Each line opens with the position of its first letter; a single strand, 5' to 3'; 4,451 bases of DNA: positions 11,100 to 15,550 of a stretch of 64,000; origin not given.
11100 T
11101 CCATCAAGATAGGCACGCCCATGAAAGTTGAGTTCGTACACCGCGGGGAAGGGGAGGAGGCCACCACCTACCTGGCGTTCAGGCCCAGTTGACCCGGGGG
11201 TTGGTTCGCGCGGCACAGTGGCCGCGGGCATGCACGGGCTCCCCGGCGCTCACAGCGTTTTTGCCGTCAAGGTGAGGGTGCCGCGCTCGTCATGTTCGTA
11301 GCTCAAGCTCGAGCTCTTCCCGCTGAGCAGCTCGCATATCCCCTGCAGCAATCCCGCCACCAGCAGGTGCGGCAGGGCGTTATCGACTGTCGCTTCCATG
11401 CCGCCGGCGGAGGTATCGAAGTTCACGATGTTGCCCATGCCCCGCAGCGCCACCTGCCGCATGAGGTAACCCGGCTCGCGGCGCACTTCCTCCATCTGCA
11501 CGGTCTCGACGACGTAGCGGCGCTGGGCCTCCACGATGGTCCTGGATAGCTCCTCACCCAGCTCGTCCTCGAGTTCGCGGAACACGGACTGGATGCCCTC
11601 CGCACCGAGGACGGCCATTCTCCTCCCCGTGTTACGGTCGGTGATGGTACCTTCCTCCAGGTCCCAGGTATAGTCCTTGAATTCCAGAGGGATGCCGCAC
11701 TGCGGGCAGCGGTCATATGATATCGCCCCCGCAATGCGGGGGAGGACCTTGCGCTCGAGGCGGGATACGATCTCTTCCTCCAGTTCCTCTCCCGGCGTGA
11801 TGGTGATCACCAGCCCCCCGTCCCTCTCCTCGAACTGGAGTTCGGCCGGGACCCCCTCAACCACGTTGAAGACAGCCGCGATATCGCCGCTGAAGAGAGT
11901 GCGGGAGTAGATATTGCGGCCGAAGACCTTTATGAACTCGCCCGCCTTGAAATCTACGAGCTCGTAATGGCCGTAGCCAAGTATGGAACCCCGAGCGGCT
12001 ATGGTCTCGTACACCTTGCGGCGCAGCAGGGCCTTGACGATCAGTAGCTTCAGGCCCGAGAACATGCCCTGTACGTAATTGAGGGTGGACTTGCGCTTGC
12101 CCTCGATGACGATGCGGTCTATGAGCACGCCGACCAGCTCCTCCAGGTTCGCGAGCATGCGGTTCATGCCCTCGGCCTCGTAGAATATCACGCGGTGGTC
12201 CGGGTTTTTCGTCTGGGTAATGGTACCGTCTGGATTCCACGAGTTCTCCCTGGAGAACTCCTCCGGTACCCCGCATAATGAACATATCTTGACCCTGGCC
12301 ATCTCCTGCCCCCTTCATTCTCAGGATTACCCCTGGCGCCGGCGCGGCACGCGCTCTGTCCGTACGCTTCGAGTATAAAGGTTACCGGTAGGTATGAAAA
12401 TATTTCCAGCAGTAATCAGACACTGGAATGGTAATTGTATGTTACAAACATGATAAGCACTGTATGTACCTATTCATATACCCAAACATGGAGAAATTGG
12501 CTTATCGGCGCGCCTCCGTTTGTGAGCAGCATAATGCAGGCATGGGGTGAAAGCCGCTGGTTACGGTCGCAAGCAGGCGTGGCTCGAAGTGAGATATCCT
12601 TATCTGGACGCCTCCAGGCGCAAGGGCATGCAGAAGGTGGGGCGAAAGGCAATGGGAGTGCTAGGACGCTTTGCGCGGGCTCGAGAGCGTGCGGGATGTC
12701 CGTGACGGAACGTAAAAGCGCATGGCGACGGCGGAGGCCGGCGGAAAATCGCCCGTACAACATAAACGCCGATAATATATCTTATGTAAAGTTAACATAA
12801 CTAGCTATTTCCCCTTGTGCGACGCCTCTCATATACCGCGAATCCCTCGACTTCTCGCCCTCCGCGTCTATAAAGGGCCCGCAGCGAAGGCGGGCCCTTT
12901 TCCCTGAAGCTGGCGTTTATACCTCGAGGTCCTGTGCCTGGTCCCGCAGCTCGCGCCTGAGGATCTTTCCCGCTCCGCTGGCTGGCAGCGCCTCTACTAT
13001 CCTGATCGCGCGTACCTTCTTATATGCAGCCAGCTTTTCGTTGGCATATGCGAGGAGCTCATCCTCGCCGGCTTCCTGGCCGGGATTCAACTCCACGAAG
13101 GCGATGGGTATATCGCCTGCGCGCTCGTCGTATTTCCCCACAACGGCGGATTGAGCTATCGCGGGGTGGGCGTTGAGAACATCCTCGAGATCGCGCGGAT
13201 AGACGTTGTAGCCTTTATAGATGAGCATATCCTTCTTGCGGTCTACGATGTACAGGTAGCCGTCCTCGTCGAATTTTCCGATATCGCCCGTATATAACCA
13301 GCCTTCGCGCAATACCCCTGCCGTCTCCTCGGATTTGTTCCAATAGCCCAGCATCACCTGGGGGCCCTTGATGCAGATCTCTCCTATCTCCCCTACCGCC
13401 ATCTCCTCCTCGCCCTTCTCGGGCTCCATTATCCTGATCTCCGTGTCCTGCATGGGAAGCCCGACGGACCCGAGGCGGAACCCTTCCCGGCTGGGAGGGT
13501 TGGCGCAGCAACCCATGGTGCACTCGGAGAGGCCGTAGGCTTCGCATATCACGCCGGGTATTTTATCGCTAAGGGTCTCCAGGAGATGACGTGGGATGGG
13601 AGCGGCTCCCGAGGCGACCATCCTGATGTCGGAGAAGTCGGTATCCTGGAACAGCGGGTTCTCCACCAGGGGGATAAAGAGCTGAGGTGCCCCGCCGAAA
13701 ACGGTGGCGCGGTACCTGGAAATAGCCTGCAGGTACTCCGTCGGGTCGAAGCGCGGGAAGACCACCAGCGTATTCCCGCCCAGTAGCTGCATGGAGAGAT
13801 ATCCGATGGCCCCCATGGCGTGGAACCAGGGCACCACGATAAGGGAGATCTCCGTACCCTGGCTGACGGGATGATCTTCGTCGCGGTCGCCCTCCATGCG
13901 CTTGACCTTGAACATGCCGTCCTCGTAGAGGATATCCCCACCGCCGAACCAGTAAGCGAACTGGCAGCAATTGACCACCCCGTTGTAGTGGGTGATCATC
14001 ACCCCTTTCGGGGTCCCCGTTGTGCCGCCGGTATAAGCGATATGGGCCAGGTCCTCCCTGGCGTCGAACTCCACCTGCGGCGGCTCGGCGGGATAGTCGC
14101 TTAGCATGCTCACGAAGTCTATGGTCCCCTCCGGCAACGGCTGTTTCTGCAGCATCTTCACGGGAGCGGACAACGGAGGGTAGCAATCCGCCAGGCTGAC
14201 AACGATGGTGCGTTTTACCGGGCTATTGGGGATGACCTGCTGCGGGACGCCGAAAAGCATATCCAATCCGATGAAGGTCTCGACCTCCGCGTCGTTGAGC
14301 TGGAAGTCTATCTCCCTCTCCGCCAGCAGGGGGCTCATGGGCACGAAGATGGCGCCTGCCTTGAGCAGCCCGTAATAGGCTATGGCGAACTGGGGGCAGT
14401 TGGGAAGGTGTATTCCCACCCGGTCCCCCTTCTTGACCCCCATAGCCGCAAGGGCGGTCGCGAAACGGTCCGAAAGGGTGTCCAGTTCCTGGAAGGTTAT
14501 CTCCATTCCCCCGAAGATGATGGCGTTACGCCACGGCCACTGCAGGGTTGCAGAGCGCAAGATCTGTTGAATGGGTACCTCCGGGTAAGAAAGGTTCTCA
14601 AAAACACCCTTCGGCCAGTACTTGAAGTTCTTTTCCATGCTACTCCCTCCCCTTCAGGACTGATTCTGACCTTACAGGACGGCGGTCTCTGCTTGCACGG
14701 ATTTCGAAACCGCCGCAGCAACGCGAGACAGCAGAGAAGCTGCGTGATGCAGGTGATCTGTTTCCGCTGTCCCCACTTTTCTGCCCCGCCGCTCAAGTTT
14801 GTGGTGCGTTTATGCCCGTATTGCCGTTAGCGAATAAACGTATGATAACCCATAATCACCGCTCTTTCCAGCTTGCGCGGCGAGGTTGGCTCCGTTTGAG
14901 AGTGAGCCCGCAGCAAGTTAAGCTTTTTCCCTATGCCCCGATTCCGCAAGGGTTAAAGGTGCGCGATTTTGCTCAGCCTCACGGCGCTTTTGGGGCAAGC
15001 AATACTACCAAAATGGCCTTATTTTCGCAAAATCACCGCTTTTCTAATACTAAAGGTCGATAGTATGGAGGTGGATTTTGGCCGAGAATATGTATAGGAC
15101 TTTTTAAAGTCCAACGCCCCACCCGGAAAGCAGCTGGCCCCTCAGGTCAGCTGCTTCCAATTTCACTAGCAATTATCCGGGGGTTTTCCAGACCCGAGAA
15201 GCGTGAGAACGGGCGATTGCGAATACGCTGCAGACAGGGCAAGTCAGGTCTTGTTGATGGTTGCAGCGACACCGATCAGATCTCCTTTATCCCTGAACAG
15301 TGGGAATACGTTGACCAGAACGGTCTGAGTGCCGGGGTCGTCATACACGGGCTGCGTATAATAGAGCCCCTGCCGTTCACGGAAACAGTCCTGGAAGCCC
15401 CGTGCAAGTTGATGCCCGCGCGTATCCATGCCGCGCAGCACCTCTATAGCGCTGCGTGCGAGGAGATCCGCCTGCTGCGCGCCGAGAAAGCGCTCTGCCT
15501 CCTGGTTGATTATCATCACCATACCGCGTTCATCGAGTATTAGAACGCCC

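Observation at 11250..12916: Internally duplicated Zn-ribbon protein of unknown function with a ~600-bp structured leader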

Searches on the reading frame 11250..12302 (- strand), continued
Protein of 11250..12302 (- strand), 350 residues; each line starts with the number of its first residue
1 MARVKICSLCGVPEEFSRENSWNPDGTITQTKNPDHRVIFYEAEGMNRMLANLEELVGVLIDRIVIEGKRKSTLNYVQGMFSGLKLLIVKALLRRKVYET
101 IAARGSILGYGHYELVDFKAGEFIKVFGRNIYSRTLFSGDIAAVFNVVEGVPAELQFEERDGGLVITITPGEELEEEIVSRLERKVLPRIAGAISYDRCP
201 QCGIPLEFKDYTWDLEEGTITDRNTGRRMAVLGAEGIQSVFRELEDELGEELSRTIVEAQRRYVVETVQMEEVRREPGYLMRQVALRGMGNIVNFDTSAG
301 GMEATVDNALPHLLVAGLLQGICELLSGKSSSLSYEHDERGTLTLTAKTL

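Call 77: search_protein_families(library=ncbifam, proteins=[L029:3338-6073:-, L027:8150-10729:-, L016:8414-9874:-, L016:5332-6663:-], max_evalue=1e-10)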
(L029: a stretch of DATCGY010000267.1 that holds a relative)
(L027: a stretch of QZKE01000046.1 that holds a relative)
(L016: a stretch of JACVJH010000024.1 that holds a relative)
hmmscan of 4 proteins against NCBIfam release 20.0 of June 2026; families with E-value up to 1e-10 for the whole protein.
L029:3338-6073:- (911 aa): 3 families
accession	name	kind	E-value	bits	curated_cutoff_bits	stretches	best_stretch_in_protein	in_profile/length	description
TIGR04182.1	glyco_TIGR04182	equivalog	3.4e-27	95.6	325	1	665-865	2-197/293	S-layer glycoprotein N-glycosyltransferase AglJ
NF058614.1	PPMAGASynPpgS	equivalog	1.7e-26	93.1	370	1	666-857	3-195/226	polyprenyl-phospho-N-acetylgalactosaminyl synthase PpgS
NF041391.1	DPhHxTase_Halo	equivalog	2e-12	46.5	375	1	671-883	3-207/213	dolichyl-phosphate hexose transferase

L027:8150-10729:- (859 aa): 12 families
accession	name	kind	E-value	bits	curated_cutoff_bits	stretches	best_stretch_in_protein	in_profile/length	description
TIGR01774.1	PFL2-3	subfamily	7.6e-161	537.1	678.2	1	241-856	155-784/786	formate C-acetyltransferase/glycerol dehydratase family glycyl radical enzyme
NF043068.1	glycl_HYPD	equivalog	1.5e-146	489.6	1100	1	242-856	154-782/784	trans-4-hydroxy-L-proline dehydratase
NF048011.1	SfplDhtHpsGDes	equivalog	2.2e-136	456.2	1000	1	245-857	187-820/821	(2S)-3-sulfopropanediol dehydratase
NF048009.1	SfplDhtHpfGKleb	equivalog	2.4e-128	429.5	1000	1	241-856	182-822/824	(2S)-3-sulfopropanediol dehydratase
TIGR04394.1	choline_CutC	equivalog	2e-120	403.7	1050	1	230-857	146-787/789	choline trimethylamine-lyase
NF007437.0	PRK09983.1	equivalog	2.7e-111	373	1109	1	241-855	154-762/765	formate C-acetyltransferase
NF033718.1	indole_decarb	equivalog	3.9e-107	359.5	1100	1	234-857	207-867/868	indoleacetate decarboxylase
NF033715.1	glycyl_HPDL_Lrg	equivalog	6.5e-78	262.5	1150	2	241-656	225-678/901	4-hydroxyphenylacetate decarboxylase large subunit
TIGR01255.1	pyr_form_ly_1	equivalog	2.6e-43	148.5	994.2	1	339-855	237-740/744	formate C-acetyltransferase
NF038360.1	rad_fix_GrcA3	exception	2.8e-21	75.4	158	1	784-857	3-76/78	autonomous glycyl radical cofactor GrcA3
NF008341.1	PRK11127.1-1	equivalog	2.2e-16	59.6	145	1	801-855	22-76/80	autonomous glycyl radical cofactor GrcA2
TIGR04365.1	spare_glycyl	equivalog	5.3e-14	52.6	170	1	798-854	65-121/126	autonomous glycyl radical cofactor GrcA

L016:8414-9874:- (486 aa): 1 family
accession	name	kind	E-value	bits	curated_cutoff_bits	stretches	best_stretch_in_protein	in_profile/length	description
NF041871.1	Wzx_EPS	equivalog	6.5e-11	41.6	800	1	26-397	18-390/492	exopolysaccharide biosynthesis flippase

L016:5332-6663:- (443 aa): 32 families (the best 25 are shown)
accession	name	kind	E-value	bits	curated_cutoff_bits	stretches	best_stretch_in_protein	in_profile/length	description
TIGR01930.1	AcCoA-C-Actrans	subfamily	1.6e-110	369.7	240.55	1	59-440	2-385/385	acetyl-CoA C-acyltransferase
NF006510.0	PRK08947.1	equivalog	6.8e-106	354.5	519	1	54-442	2-387/387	acetyl-CoA C-acyltransferase FadA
TIGR02445.1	fadA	equivalog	2.1e-96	323.2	591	1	56-442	2-385/385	acetyl-CoA C-acyltransferase FadA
NF005033.0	PRK06445.1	equivalog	2.4e-90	303.5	511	1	54-442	3-395/395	acetyl-CoA C-acetyltransferase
NF006551.0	PRK09050.1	subfamily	4.1e-90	302.7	605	2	199-442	162-401/401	3-oxoadipyl-CoA thiolase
TIGR02430.1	pcaF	equivalog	2.1e-87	293.8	597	2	187-442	151-400/400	3-oxoadipyl-CoA thiolase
NF005805.0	PRK07661.1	equivalog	9.3e-82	275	633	1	53-440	1-389/391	acetyl-CoA C-acetyltransferase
NF006553.0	PRK09052.1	equivalog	2e-79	267.5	567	1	52-442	4-399/399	acetyl-CoA C-acyltransferase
NF004853.0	PRK06205.1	subfamily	2.6e-77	260.5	551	2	200-442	161-403/404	acetyl-CoA C-acetyltransferase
NF005890.0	PRK07851.1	equivalog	4.5e-75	253.1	580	2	195-441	168-404/406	acetyl-CoA C-acetyltransferase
NF004206.0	PRK05656.1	subfamily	2.1e-72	244.4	688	2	199-436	156-387/392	acetyl-CoA C-acetyltransferase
NF005077.0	PRK06504.1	subfamily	3.8e-72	243.6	590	1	55-441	3-389/390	acetyl-CoA C-acetyltransferase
NF006552.0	PRK09051.1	subfamily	2.3e-71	241.2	565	1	54-442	4-395/395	beta-ketothiolase BktB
NF006001.0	PRK08131.1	equivalog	6e-71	239.4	622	2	199-442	161-400/401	3-oxoadipyl-CoA thiolase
NF005865.0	PRK07801.1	equivalog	1.3e-70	238.6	591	1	54-441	2-381/382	acetyl-CoA C-acetyltransferase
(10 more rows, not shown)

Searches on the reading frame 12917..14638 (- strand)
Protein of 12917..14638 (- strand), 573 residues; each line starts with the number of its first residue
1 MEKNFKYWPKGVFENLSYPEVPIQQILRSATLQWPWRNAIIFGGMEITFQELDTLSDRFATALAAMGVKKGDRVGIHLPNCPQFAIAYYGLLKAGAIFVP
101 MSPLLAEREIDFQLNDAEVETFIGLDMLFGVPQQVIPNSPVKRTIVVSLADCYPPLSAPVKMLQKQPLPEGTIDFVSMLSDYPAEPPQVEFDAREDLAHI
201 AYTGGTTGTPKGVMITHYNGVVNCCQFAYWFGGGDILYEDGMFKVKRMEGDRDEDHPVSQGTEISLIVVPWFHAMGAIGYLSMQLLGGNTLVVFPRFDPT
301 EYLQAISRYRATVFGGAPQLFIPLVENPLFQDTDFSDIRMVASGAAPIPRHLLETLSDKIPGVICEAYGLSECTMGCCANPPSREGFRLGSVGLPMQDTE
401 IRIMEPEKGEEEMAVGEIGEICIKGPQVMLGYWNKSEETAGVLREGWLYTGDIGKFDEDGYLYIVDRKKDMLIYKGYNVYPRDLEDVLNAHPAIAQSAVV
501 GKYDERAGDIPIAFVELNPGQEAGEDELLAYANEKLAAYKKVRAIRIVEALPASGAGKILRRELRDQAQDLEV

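Call 77: search_protein_families(library=ncbifam, proteins=[window:12917-14638:-], max_evalue=1e-10)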
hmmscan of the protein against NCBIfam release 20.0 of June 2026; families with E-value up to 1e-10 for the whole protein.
window:12917-14638:- (573 aa): 101 families (the best 25 are shown)
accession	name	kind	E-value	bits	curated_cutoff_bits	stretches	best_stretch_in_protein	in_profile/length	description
NF004837.0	PRK06187.1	subfamily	4.3e-127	424.6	476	1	21-570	8-524/531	long-chain-fatty-acid--CoA ligase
NF006181.0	PRK08314.1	subfamily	7e-118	394.3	705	1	3-569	6-555/563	long-chain-fatty-acid--CoA ligase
NF004822.0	PRK06178.1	equivalog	1.7e-117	393.4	782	1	5-570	19-569/571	acyl-CoA synthetase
NF005220.0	PRK06710.1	equivalog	3e-117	392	1116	2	259-567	246-552/563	long-chain-fatty-acid--CoA ligase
NF004114.0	PRK05605.1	equivalog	4.6e-116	388.4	766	2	258-569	260-570/575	long-chain-fatty-acid--CoA ligase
NF005463.0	PRK07059.1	subfamily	5.2e-108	361.9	869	1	5-567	6-555/557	long-chain-fatty-acid--CoA ligase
NF004229.0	PRK05677.1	subfamily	1.6e-104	350.5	879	2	258-569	247-556/563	long-chain-fatty-acid--CoA ligase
NF006442.0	PRK08751.1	equivalog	9.5e-104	347.8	1023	1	9-569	12-559/560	long-chain fatty acid--CoA ligase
NF006182.0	PRK08316.1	subfamily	2.4e-99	333.2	663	2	262-570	212-519/523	fatty acyl-CoA synthetase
NF006523.0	PRK08974.1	equivalog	1.6e-97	326.9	884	1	24-569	26-554/561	long-chain-fatty-acid--CoA ligase FadD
NF009139.0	PRK12492.1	equivalog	8e-97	325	1018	1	35-568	38-562/562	long-chain-fatty-acid--CoA ligase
NF005801.1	PRK07656.1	equivalog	1.2e-93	314.5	657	2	266-565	209-500/500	FadD3 family acyl-CoA ligase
NF005714.0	PRK07529.1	subfamily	5.6e-91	305.8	632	1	45-568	62-576/640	acyl-CoA synthetase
NF005702.0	PRK07514.1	subfamily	3.3e-87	292.9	558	2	266-570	202-502/506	malonyl-CoA synthase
NF009233.0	PRK12583.1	subfamily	3e-84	283.4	832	2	266-568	246-550/558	fatty acid CoA ligase family protein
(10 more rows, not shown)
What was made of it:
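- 12917..14638 (-): Acyl-CoA synthetase (AMP-binding), upstream neighbour on the same strand. NCBIfam fatty-acid-CoA ligase models match, all below their cut-offs (call 77).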

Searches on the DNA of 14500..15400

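Call 82: search_rna_families(source=window, start=14500, end=15400, threshold=evalue, max_evalue=1)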
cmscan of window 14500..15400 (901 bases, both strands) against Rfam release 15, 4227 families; matches with E-value up to 1: 2.
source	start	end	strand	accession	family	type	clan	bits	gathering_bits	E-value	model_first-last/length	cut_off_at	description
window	15262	15345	-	RF03939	mir-4868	Gene; miRNA;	-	18.3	70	0.79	1-78/78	no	mir-4868 microRNA precursor family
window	15092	15137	+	RF00032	Histone3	Cis-reg;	-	15.3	34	0.62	1-46/46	no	Histone 3' UTR stem-loop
